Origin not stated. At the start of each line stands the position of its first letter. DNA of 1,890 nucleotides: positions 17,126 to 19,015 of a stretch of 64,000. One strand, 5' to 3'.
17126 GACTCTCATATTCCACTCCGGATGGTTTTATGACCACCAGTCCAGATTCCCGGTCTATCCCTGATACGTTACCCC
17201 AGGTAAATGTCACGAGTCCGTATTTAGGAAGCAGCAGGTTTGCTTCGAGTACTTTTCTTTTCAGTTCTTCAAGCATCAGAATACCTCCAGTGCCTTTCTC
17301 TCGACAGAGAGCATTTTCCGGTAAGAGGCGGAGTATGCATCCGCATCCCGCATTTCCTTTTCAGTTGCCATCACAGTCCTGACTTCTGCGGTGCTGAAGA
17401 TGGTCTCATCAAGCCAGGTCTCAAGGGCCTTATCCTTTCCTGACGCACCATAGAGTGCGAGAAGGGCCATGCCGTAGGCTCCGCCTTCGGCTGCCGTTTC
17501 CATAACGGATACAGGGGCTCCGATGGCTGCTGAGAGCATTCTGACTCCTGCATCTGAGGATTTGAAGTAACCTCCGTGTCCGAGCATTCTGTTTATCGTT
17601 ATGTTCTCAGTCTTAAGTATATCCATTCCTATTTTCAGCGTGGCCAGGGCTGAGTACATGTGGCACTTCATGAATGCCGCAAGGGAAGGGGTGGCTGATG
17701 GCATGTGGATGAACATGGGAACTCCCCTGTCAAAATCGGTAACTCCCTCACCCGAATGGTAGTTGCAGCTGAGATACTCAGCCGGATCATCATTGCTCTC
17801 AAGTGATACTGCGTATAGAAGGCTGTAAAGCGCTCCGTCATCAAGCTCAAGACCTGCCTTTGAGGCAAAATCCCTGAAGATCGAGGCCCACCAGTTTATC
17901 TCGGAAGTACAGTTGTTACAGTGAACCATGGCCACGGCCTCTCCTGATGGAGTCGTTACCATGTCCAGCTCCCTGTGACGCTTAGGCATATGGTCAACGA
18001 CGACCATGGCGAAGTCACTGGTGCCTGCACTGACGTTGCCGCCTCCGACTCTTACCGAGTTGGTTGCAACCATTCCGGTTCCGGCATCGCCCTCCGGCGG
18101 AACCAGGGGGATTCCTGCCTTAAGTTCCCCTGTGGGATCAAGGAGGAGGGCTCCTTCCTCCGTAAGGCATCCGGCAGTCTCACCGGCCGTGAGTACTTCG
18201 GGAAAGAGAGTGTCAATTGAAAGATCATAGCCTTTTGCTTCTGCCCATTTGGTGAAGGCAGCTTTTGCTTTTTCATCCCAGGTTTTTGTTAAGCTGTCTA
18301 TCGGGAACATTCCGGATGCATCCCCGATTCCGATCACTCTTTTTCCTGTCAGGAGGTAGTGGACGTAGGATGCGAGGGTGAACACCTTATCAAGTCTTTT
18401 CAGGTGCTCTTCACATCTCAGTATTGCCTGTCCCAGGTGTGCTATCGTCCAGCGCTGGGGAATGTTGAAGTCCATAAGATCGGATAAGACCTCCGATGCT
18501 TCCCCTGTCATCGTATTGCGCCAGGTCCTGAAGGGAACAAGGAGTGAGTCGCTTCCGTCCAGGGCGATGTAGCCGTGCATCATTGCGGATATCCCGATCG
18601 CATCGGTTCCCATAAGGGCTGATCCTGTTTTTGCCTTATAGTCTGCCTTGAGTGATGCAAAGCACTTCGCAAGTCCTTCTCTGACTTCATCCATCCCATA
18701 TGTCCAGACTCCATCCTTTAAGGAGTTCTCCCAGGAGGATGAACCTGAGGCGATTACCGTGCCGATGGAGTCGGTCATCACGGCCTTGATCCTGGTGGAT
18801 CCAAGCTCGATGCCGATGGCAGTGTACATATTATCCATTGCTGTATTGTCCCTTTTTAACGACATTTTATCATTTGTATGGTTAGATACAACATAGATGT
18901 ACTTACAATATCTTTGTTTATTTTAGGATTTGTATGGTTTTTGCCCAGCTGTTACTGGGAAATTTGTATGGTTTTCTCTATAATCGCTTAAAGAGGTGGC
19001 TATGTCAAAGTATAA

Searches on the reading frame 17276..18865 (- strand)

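Call 5: search_protein_families(library=pfam, proteins=[window:17276-18865:-], max_evalue=0.01)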
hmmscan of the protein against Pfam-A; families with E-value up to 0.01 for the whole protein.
window:17276-18865:- (529 aa): 2 families
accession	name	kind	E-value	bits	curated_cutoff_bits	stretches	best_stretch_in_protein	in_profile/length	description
PF02782.22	FGGY_C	-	5.5e-28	98.5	27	1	277-473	2-197/198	FGGY family of carbohydrate kinases, C-terminal domain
PF00370.27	FGGY_N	-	4.6e-15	56.3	28.8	1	16-261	2-239/245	FGGY family of carbohydrate kinases, N-terminal domain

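Call 6: search_protein_families(library=padloc, proteins=[window:17276-18865:-], max_evalue=0.01)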
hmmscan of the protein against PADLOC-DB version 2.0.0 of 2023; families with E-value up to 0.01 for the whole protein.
window:17276-18865:- (529 aa): 0 families
